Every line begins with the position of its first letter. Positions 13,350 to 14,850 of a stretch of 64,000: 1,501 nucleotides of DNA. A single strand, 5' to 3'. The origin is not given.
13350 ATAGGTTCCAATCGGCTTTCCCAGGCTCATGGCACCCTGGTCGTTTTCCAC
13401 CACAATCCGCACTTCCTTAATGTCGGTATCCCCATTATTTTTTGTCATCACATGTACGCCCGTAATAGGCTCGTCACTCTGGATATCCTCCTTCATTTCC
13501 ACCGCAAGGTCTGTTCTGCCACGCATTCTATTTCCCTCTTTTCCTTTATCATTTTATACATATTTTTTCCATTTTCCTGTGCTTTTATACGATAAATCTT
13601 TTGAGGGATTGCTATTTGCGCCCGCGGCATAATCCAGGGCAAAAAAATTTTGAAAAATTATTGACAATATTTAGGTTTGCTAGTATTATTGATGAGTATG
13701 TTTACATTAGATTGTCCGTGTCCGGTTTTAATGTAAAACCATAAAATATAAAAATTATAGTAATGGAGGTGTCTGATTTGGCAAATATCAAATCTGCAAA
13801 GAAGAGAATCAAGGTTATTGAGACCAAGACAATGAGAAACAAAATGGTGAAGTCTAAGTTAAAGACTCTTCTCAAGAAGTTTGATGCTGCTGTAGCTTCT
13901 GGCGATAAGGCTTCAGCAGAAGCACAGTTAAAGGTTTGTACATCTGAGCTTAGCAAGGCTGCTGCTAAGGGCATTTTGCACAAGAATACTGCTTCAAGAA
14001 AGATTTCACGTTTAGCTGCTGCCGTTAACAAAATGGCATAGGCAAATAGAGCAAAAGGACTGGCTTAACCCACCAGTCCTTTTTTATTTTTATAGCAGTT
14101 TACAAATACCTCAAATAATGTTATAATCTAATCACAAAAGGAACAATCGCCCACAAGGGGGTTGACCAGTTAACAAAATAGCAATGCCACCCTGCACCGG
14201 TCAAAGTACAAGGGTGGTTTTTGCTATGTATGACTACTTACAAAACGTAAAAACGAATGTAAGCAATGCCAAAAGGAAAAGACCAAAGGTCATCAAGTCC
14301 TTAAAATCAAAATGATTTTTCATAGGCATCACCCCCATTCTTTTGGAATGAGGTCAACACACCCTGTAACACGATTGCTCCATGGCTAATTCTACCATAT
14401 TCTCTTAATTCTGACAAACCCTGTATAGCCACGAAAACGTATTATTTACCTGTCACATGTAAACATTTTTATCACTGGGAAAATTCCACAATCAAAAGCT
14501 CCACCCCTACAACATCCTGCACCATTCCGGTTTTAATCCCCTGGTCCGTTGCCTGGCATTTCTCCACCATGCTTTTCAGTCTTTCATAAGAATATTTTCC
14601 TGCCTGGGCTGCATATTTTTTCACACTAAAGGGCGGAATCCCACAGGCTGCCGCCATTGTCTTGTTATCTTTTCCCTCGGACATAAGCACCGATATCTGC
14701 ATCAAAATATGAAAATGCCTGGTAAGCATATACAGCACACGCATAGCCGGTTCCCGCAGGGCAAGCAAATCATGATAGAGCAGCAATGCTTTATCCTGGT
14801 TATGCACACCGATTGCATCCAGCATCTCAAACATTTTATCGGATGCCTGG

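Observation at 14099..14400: Candidate type I toxin-antitoxin locus in the rpsT-holA gap: a BsrE/BsrH-like peptide with a convergent antisense small RNA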

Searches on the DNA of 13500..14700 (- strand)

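Call 3: search_rna_families(source=window, start=13500, end=14700, threshold=evalue, max_evalue=10, show_alignments=3)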
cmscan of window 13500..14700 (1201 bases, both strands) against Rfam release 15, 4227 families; matches with E-value up to 10: 13.
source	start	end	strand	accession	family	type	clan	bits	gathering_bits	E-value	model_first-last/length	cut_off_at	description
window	14110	14383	-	RF01412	BsrG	Gene; sRNA;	-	28.7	55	0.00011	1-259/259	no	BsrG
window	14218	14404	-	RF01492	rli28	Gene; sRNA;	-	25.4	45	0.86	1-186/186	no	Listeria sRNA rli28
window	14048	14146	-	RF04182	GibS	Gene; sRNA;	-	23.7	115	1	1-142/142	no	GibS sRNA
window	14234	14295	-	RF02843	RefA5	Gene; antisense;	-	20.5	91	0.27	1-68/68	no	Enterococcus sRNA A5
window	14048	14139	-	RF02449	ncr1015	Gene; sRNA;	-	20.4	60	5.3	1-121/121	no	Bacillus sRNA ncr1015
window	13719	13766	+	RF00032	Histone3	Cis-reg;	-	17.1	34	0.18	1-46/46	no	Histone 3' UTR stem-loop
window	14044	14102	-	RF02066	STnc320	Gene; sRNA;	-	16.4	50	4.9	1-55/55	no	Salmonella enterica sRNA STnc320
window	14431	14548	-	RF01295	SCARNA7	Gene; snRNA; snoRNA; scaRNA;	-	15.8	65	0.21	1-330/330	no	Small Cajal body-specific RNA 7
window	14053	14110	-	RF02596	cyano_het_sRNA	Gene; sRNA;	-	15.4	35.7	4.8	1-56/56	no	Cyanobacteria heterocyst sRNA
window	14525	14634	-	RF01932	bxd_4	Gene; lncRNA;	-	15.1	40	7.4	1-106/106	no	Bithoraxoid conserved region 4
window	14029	14102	-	RF04015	MIR946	Gene; miRNA;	-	14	190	5.8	1-189/189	no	MIR946 microRNA precursor family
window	13989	14013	+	RF00180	REN-SRE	Cis-reg;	-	12.9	41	4.9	1-37/37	no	Renin stability regulatory element (REN-SRE)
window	14115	14215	-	RF02099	rivX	Gene; sRNA;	-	10.7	100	6.3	1-248/248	no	rivX sRNA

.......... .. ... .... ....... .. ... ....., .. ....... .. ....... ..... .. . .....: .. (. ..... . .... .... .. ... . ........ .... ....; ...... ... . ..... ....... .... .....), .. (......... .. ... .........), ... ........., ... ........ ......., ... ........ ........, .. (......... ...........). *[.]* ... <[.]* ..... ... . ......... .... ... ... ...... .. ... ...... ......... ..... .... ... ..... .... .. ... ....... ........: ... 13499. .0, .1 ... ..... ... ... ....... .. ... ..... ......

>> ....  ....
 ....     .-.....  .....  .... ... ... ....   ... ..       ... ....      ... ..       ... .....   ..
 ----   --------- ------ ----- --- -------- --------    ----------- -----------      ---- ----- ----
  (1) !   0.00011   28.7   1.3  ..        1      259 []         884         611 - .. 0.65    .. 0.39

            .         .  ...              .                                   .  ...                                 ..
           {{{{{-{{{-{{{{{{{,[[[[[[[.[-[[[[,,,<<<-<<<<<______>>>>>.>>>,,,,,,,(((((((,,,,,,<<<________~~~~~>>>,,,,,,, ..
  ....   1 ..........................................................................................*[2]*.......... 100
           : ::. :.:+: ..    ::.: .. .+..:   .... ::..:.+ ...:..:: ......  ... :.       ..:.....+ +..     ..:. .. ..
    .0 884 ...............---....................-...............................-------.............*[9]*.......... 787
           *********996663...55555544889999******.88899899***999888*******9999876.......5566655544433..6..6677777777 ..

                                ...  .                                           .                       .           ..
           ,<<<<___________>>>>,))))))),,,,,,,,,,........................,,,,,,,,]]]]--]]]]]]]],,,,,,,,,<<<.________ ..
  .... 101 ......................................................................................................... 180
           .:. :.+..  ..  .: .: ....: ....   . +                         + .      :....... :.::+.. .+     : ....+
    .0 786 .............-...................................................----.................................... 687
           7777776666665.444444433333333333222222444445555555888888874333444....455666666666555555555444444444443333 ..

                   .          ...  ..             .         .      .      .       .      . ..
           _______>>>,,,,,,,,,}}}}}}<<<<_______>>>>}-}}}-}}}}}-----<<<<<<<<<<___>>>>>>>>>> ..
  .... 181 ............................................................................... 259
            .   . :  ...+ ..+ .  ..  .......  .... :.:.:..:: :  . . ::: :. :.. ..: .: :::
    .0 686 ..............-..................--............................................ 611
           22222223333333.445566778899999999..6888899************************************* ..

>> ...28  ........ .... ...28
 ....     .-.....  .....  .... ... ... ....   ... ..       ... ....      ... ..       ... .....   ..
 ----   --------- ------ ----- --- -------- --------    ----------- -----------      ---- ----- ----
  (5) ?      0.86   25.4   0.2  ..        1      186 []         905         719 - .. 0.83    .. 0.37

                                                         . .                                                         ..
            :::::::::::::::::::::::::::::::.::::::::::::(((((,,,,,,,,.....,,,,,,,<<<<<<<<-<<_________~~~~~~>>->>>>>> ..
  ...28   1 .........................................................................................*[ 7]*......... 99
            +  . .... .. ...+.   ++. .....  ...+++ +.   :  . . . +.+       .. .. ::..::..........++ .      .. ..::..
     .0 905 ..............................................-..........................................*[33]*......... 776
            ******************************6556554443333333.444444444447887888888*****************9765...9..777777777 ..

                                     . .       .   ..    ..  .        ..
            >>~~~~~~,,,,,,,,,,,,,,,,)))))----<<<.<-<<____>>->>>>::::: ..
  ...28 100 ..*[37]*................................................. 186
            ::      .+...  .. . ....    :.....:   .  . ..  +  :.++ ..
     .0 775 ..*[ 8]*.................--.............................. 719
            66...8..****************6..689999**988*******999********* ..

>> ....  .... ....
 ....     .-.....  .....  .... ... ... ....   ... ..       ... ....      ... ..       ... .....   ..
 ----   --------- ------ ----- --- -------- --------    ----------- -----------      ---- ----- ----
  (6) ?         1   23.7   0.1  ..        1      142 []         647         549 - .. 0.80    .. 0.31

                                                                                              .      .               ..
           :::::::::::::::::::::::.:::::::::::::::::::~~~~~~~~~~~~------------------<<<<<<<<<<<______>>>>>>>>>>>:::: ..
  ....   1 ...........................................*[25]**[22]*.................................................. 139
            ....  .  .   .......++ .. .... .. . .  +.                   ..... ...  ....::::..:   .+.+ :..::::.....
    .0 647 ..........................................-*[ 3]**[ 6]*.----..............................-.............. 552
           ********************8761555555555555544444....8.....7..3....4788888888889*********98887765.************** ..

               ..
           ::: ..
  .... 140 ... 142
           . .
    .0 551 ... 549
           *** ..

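Call 14: search_dna_similar(query=window:14086-14471:-, collection=phages, mode=distant, max_evalue=1)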
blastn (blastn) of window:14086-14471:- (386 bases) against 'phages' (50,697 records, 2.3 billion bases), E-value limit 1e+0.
No match.

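Call 15: search_dna_similar(query=window:14086-14471:-, collection=plasmids, mode=distant, max_evalue=1)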
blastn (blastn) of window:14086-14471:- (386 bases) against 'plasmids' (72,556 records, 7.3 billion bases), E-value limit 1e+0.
Records with a match: 3; places in all: 4; records where one place covers at least 80% of the query: 0.
Best place of each record, by identity: 60-80% 3.
By first word of the organism name: Enterocloster 3.
By predicted mobility (MOB-suite, as given by PLSDB): mobilizable 3.
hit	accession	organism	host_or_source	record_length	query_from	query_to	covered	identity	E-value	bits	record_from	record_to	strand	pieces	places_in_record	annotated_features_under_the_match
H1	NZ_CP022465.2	Enterocloster bolteae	cell culture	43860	91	353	68%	76.6%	2e-41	177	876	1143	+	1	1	none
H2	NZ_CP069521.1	Enterocloster bolteae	-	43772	91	353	68%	76.6%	2e-41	177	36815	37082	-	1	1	none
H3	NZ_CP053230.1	Enterocloster bolteae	mouse,cell culture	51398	91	350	67%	76.8%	2e-41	176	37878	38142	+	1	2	none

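Call 16: get_annotated_region(hit=H1, flank=4000)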
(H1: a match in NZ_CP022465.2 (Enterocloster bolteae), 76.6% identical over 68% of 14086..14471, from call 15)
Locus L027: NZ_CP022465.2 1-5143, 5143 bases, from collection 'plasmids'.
description: Enterocloster bolteae strain ATCC BAA-613 plasmid unnamed, complete sequence
organism: Enterocloster bolteae (NCBI taxid 208479)
taxonomy: Bacteria; Bacillota; Clostridia; Lachnospirales; Lachnospiraceae; Enterocloster; Enterocloster bolteae
host: -; source: cell culture; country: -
typing (MOB-suite, as given by PLSDB): mobilizable; replicon rep_cluster_1736; relaxase MOBM
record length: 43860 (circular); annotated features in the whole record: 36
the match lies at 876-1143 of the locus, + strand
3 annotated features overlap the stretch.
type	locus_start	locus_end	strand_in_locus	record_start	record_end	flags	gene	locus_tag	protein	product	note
CDS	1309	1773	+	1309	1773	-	-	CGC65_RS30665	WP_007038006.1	metal-dependent hydrolase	-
CDS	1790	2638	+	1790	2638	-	-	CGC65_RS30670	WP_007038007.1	CAP domain-containing protein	-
CDS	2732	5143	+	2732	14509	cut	-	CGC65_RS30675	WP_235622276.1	SpaA isopeptide-forming pilin-related protein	-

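Call 17: get_annotated_region(hit=H3, flank=6000)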
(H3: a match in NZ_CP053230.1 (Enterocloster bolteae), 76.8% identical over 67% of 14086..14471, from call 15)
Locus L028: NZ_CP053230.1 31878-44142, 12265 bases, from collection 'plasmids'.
description: Enterocloster bolteae strain CBBP-2 plasmid pCbo51, complete sequence
organism: Enterocloster bolteae (NCBI taxid 208479)
taxonomy: Bacteria; Bacillota; Clostridia; Lachnospirales; Lachnospiraceae; Enterocloster; Enterocloster bolteae
host: -; source: mouse,cell culture; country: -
typing (MOB-suite, as given by PLSDB): mobilizable; replicon rep_cluster_1736; relaxase MOBM
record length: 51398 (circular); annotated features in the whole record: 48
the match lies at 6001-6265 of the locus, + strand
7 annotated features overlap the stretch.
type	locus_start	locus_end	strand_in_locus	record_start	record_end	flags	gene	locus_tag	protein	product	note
CDS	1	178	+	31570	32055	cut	-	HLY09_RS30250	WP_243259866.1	hypothetical protein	-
CDS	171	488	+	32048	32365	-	-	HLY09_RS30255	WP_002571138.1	hypothetical protein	-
CDS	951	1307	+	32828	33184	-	-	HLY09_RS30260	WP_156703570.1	hypothetical protein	-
CDS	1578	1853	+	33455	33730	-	-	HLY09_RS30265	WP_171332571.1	hypothetical protein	-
CDS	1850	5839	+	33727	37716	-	-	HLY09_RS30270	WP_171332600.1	InlB B-repeat-containing protein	-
CDS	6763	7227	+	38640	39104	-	-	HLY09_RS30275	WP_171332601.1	metal-dependent hydrolase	-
CDS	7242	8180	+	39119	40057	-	-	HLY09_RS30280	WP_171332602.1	transglutaminase domain-containing protein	-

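Call 50: search_rna_families(sources=[L027, L028, L029, L033, L041, L048, L058, L072, L078, L082, L085, L091], threshold=evalue, max_evalue=1)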
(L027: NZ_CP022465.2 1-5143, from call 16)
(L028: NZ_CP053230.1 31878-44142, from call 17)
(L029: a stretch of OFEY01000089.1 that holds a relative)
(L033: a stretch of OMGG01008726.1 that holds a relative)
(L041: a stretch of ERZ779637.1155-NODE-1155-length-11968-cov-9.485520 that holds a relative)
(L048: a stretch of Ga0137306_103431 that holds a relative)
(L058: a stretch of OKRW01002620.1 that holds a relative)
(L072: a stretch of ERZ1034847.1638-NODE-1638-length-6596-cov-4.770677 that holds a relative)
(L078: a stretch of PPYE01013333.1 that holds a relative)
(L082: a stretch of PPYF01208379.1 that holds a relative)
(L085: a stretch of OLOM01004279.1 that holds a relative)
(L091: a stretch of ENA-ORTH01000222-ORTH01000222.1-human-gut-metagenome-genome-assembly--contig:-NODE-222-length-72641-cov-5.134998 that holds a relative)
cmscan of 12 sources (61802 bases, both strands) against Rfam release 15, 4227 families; matches with E-value up to 1: 5.
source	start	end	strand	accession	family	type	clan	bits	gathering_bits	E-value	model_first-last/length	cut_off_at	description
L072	1552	1625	-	RF00005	tRNA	Gene; tRNA;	CL00001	67.8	29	1.2e-12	1-71/71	no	tRNA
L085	3233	3311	-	RF03905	MIR6149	Gene; miRNA;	-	32.8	100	0.014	1-99/99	no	MIR6149 microRNA precursor family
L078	126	172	-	RF02433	SpF36_sRNA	Gene; sRNA;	-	31.8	48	0.95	1-51/51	no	Streptococcus sRNA SpF36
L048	2942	3212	+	RF01412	BsrG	Gene; sRNA;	-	27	55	0.018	1-259/259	no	BsrG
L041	5492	5571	+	RF01675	CrcZ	Gene; sRNA;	-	18.8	95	0.66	1-398/398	no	Pseudomonas sRNA CrcZ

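Call 63: build_rna_model(alignment_id=A5)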
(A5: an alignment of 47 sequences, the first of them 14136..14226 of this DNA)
Model R1 built from alignment A5 (47 sequences, 111 columns); structure: RNAalifold consensus.
model positions 92; base pairs 11; branch points 1; effective number of sequences 2.09; information 0.62 bits per position. Calibrated on 0.2 Mb of random sequence (short: E-values are rough).
structure used (alignment columns):
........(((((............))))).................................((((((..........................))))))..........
